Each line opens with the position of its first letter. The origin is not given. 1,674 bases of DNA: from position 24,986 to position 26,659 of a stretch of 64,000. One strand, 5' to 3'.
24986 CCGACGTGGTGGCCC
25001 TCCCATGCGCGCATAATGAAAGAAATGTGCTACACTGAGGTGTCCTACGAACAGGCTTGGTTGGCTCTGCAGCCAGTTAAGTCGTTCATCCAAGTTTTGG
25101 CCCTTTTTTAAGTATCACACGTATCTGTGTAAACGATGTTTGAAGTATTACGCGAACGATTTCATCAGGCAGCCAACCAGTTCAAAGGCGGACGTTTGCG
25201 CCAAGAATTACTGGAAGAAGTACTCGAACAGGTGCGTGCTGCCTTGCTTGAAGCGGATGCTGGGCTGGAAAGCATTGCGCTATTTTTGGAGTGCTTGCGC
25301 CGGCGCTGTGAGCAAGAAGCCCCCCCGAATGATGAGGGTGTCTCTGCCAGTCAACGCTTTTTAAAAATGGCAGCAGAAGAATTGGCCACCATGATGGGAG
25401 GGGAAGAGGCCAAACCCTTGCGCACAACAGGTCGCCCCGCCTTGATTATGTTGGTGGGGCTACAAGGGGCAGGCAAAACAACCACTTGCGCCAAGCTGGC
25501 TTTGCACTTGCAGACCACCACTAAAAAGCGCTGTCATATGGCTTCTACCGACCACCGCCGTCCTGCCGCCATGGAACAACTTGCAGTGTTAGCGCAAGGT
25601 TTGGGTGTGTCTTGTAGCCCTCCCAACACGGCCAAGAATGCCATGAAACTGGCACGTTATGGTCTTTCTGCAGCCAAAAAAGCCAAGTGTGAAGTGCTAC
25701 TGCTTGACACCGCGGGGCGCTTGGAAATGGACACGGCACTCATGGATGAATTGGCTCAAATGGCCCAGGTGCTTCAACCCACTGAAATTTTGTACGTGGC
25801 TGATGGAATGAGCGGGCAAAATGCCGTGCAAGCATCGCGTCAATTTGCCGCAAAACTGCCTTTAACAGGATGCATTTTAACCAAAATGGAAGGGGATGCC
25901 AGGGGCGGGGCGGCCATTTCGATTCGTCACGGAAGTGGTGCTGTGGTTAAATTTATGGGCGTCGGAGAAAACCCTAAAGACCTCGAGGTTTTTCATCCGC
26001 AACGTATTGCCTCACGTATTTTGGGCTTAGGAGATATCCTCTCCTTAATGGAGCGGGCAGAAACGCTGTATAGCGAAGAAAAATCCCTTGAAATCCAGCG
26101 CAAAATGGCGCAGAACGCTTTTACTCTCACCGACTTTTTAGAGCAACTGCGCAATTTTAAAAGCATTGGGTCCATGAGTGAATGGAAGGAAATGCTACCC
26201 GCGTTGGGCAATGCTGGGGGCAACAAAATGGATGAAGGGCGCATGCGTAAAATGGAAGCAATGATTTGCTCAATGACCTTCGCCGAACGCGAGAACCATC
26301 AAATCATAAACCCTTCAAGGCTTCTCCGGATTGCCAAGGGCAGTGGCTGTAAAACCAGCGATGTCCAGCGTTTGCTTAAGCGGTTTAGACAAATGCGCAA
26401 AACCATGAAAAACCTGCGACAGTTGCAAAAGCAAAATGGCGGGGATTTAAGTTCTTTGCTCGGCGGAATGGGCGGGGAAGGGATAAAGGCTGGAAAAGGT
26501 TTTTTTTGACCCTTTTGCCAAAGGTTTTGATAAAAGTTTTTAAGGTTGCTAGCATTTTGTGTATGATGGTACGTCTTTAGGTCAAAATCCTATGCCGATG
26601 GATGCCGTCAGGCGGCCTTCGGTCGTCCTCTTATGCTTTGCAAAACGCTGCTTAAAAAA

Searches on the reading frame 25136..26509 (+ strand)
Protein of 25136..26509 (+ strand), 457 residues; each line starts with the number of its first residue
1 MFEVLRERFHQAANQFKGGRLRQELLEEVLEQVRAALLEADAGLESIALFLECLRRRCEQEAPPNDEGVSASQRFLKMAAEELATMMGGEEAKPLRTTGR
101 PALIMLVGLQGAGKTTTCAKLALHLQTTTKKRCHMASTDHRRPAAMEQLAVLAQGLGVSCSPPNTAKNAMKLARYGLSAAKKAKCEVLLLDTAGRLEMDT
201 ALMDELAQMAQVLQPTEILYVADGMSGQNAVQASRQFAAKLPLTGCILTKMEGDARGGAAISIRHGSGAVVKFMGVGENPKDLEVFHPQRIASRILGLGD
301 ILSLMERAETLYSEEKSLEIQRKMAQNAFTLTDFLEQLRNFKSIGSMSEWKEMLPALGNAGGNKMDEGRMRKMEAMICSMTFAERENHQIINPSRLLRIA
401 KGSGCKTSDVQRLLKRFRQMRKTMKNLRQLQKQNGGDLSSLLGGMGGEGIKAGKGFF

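Call 10: find_encoding_contigs(protein=window:25136-26509:+, flank=10000, max_places=6)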
Protein window:25136-26509:+ (457 aa): no gene with exactly this product is on record in the collection.

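Call 12: find_related_loci(query=window:25136-26509:+, collection=genome_contigs, flank=10000)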
Query window:25136-26509:+ (457 aa) in genome_contigs; peptide patterns used: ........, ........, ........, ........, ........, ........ (x = any residue, [..] = any of these).
64 stretches matched a pattern; 8 encode a relative of the query (tblastn E <= 1e-3); 8 distinct loci.
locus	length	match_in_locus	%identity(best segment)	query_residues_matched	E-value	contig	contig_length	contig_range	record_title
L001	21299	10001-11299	40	1-430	5e-98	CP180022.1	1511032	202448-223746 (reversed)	MAG: Sodalis sp. (in: enterobacteria) isolate Tder chromosome, complete genome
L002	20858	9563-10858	40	1-432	3e-96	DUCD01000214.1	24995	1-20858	MAG TPA_asm: Verrucomicrobiales bacterium isolate UWMA-0320 NODE_2692_length_24995_cov_0.108652, whole genome shotgun se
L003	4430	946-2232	39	1-434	4e-91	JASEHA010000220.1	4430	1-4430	MAG: bacterium isolate Yes70-11 NODE_220_length_4430_cov_16.694171, whole genome shotgun sequence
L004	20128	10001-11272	39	1-429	8e-89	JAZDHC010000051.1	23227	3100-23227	MAG: Candidatus Desantisbacteria bacterium isolate MEGAHIT-group-0.297 k141_2211664, whole genome shotgun sequence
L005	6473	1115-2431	38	1-436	2e-88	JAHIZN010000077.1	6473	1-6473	MAG: bacterium isolate Modern_marine.mb.176 Modern_marine.mb.176_k141_315022, whole genome shotgun sequence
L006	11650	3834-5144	38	1-447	9e-88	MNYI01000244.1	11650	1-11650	MAG: Candidatus Desantisbacteria bacterium CG2_30_40_21 cg2_3.0_scaffold_5557_c, whole genome shotgun sequence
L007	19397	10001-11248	39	1-421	9e-88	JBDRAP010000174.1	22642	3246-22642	MAG: bacterium isolate MEGAHIT-group-1.1006 k141_12810706, whole genome shotgun sequence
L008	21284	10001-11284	40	1-425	3e-85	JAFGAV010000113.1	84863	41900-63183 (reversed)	MAG: Candidatus Aminicenantes bacterium isolate Zod_maxbin.0345_1 k87_7719983, whole genome shotgun sequence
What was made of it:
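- Tried and rejected: The genome scan found only Ffh at about 40% identity (call 12).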

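Call 15: find_homologous_proteins(query=window:25136-26509:+, max_evalue=1e-50)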
Query window:25136-26509:+ (457 aa): 7980 proteins with E <= 1e-50 among 8000 candidates; the best 120 are listed.
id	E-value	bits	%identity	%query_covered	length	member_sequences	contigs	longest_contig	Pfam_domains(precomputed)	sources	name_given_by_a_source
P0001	9.6e-294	992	100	100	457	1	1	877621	PF02881.25,PF02978.27,PF13401.13,PF00448.29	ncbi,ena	-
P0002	4.2e-123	430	50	98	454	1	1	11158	PF02881.25,PF02978.27,PF13401.13,PF00448.29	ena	-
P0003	1.5e-120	421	50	96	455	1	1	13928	PF02881.25,PF02978.27,PF13401.13,PF00448.29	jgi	jgi:signal recognition particle subunit SRP54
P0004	3.4e-120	420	49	98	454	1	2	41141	PF02881.25,PF02978.27,PF00448.29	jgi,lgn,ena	-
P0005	2.5e-119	417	50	96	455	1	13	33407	PF02881.25,PF02978.27,PF13401.13,PF00448.29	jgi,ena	jgi:signal recognition particle subunit SRP54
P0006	3.5e-119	417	50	96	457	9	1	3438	PF02881.25,PF02978.27,PF13401.13,PF00448.29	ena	-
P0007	5.0e-119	416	50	96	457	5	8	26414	PF02881.25,PF02978.27,PF13401.13,PF00448.29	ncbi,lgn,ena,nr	ncbi:MAG: signal recognition particle protein [SAR324 cluster bacterium]|nr:signal recognition parti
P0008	7.3e-119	416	49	96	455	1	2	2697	PF02881.25,PF02978.27,PF13401.13,PF00448.29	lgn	-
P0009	7.6e-119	416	51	93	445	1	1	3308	PF02881.25,PF02978.27,PF13401.13,PF00448.29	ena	-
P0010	1.7e-118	414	50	94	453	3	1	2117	PF02881.25,PF02978.27,PF13401.13,PF00448.29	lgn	-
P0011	3.1e-118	414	49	99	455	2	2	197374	PF02881.25,PF02978.27,PF13401.13,PF00448.29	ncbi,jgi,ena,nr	ncbi:MAG TPA: signal recognition particle protein [bacterium]|nr:signal recognition particle protein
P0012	1.2e-116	408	50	96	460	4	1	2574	PF02881.25,PF02978.27,PF13401.13,PF00448.29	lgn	-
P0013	1.7e-116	408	48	99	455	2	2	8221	PF02881.25,PF02978.27,PF13401.13,PF00448.29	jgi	jgi:signal recognition particle subunit SRP54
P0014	3.1e-116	407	48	98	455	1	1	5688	PF02881.25,PF02978.27,PF13401.13,PF00448.29,PF13191.13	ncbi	-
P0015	8.6e-115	402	48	93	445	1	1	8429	PF02881.25,PF02978.27,PF13401.13,PF00448.29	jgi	-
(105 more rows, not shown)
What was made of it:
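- Tried and rejected: The best protein hits are 50% identical (call 15).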

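Call 16: list_cluster_members(proteins=[P0001, P0002, P0004, P0011])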
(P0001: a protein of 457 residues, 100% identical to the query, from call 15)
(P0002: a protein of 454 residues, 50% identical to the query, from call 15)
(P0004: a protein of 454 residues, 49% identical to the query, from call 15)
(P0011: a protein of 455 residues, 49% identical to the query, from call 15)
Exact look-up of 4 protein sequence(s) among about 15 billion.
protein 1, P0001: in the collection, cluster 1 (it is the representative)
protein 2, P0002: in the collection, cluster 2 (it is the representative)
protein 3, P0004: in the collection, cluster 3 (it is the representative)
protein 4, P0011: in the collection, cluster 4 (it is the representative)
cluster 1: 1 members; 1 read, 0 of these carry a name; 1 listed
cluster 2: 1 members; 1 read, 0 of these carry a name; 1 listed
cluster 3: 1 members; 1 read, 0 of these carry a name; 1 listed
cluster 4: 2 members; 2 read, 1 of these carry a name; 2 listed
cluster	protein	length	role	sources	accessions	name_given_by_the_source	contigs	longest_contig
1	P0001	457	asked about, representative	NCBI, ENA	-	-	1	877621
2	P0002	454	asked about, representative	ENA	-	-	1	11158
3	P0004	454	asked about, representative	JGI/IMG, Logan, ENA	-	-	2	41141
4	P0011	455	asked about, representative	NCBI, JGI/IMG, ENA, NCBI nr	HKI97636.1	MAG TPA: signal recognition particle protein [bacterium] | signal recognition particle protein [bacterium]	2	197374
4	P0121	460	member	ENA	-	-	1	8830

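Call 17: find_encoding_contigs(protein=P0001, flank=10000, max_places=4)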
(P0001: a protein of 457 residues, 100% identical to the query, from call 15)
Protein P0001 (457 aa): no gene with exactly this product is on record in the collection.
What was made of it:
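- Tried and rejected: The source contig could not be retrieved (calls 10, 17).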

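Call 18: find_encoding_contigs(protein=P0004, flank=8000, max_places=2)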
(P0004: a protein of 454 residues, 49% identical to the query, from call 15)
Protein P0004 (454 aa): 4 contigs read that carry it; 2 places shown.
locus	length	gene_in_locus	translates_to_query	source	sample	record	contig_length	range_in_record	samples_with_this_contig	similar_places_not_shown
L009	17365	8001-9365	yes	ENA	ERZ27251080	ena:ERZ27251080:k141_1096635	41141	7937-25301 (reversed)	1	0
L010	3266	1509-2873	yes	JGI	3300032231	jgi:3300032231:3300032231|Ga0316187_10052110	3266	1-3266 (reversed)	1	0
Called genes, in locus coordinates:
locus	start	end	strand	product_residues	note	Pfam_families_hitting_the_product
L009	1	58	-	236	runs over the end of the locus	PF00378:ECH_1, PF16113:ECH_2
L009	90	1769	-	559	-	PF02776:TPP_enzyme_N, PF00205:TPP_enzyme_M, PF02775:TPP_enzyme_C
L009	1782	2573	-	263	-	PF00106:adh_short, PF23441:SDR (weak), PF13561:adh_short_C2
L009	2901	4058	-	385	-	PF02771:Acyl-CoA_dh_N, PF02770:Acyl-CoA_dh_M, PF00441:Acyl-CoA_dh_1, PF08028:Acyl-CoA_dh_2, PF22924:ACOX_C_alpha1 (weak)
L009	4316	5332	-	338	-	PF00296:Bac_luciferase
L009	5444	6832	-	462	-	PF00152:tRNA-synt_2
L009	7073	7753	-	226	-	PF08207:EFP_N, PF01132:EFP, PF09285:Elong-fact-P_C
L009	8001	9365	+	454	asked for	PF02881:SRP54_N, PF00448:SRP54, PF02978:SRP_SPB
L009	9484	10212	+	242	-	-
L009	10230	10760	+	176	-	PF01782:RimM, PF05239:PRC, PF24986:PRC_RimM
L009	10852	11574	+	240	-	PF01746:tRNA_m1G_MT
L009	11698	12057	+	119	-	PF01245:Ribosomal_L19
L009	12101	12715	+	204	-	PF01351:RNase_HII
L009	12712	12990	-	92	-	-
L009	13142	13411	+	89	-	PF01649:Ribosomal_S20p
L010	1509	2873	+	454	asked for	PF02881:SRP54_N, PF00448:SRP54, PF02978:SRP_SPB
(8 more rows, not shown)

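Call 19: find_encoding_contigs(protein=P0011, flank=8000, max_places=2)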
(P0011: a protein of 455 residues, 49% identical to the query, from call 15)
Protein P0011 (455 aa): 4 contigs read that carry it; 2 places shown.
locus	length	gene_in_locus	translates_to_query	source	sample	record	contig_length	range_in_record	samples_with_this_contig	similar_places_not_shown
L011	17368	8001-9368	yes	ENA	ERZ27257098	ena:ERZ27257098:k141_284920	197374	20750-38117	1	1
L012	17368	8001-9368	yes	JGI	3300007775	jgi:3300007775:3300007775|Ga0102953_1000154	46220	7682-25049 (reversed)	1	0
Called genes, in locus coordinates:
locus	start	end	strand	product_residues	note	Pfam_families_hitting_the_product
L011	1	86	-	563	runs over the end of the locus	PF02776:TPP_enzyme_N, PF00205:TPP_enzyme_M, PF02775:TPP_enzyme_C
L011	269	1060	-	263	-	PF00106:adh_short, PF13460:NAD_binding_10 (weak), PF13561:adh_short_C2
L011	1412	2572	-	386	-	PF02771:Acyl-CoA_dh_N, PF02770:Acyl-CoA_dh_M, PF00441:Acyl-CoA_dh_1, PF22924:ACOX_C_alpha1 (weak), PF08028:Acyl-CoA_dh_2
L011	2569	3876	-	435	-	PF07690:MFS_1, PF12832:MFS_1_like (faint), PF00083:Sugar_tr (weak), PF07690:MFS_1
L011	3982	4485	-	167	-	PF06414:Zeta_toxin, PF13671:AAA_33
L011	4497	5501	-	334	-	PF00296:Bac_luciferase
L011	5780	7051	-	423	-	PF00152:tRNA-synt_2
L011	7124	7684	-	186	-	PF08207:EFP_N, PF01132:EFP, PF09285:Elong-fact-P_C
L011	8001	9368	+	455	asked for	PF02881:SRP54_N, PF00448:SRP54, PF13401:AAA_22 (weak), PF02978:SRP_SPB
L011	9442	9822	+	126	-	PF00886:Ribosomal_S16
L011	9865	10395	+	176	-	PF01782:RimM, PF05239:PRC, PF24986:PRC_RimM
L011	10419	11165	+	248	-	PF01746:tRNA_m1G_MT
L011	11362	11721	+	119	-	PF01245:Ribosomal_L19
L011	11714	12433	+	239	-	PF01351:RNase_HII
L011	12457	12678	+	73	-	PF02021:UPF0102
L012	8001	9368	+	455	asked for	PF02881:SRP54_N, PF00448:SRP54, PF13401:AAA_22 (weak), PF02978:SRP_SPB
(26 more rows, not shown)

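Call 20: find_encoding_contigs(protein=P0002, flank=8000, max_places=2)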
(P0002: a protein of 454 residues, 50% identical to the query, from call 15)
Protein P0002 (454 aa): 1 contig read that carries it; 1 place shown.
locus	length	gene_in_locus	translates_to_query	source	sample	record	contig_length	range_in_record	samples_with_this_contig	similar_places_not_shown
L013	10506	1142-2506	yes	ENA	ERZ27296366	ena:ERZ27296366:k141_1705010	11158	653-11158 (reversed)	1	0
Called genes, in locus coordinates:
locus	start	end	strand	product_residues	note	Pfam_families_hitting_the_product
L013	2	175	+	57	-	?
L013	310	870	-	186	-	PF08207:EFP_N, PF01132:EFP, PF09285:Elong-fact-P_C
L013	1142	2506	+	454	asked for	PF02881:SRP54_N, PF00448:SRP54, PF13401:AAA_22 (weak), PF02978:SRP_SPB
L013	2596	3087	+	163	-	PF00886:Ribosomal_S16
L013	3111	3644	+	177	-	PF01782:RimM, PF05239:PRC (weak), PF24986:PRC_RimM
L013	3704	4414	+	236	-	PF01746:tRNA_m1G_MT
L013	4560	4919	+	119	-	PF01245:Ribosomal_L19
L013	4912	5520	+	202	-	PF01351:RNase_HII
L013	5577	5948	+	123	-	PF08378:NERD (weak), PF02021:UPF0102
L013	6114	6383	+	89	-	PF01649:Ribosomal_S20p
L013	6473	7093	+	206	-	PF00297:Ribosomal_L3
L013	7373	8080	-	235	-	-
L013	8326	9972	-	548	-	PF05833:NFACT_N, PF05670:NFACT-R_1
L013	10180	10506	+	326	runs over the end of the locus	?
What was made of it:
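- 25136..26509 (+): ffh, the first gene of the ffh-rpsP-rimM operon and the right border of the spacer. The operon order is conserved in relatives (calls 18-20).
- In relatives, ffh heads the ffh-rpsP-rimM-trmD-rplS operon behind a 250-320 nt promoter spacer (calls 18-20). Relatives have a divergent gene upstream of ffh (calls 18-20).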

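Call 24: search_protein_families(library=pfam, max_evalue=0.001, proteins=[window:25136-26509:+])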
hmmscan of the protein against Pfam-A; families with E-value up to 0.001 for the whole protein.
window:25136-26509:+ (457 aa): 5 families
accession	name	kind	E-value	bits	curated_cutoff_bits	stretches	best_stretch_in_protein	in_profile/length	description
PF00448.28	SRP54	-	6.1e-65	219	22.7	1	102-297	2-196/196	SRP54-type protein, GTPase domain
PF02978.25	SRP_SPB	-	6.7e-28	97.4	27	1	329-424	2-91/91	Signal peptide binding domain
PF13401.12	AAA_22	-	3.2e-07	31.2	27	1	101-211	5-109/130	AAA domain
PF02881.24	SRP54_N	-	5.6e-07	30.1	22.4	1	7-83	3-75/75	SRP54-type protein, helical bundle domain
PF06414.18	Zeta_toxin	-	0.00029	20.8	22.3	1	95-142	10-55/199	Zeta toxin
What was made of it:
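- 25136..26509 (+): Pfam SRP54, SRP_SPB and SRP54_N (call 24).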
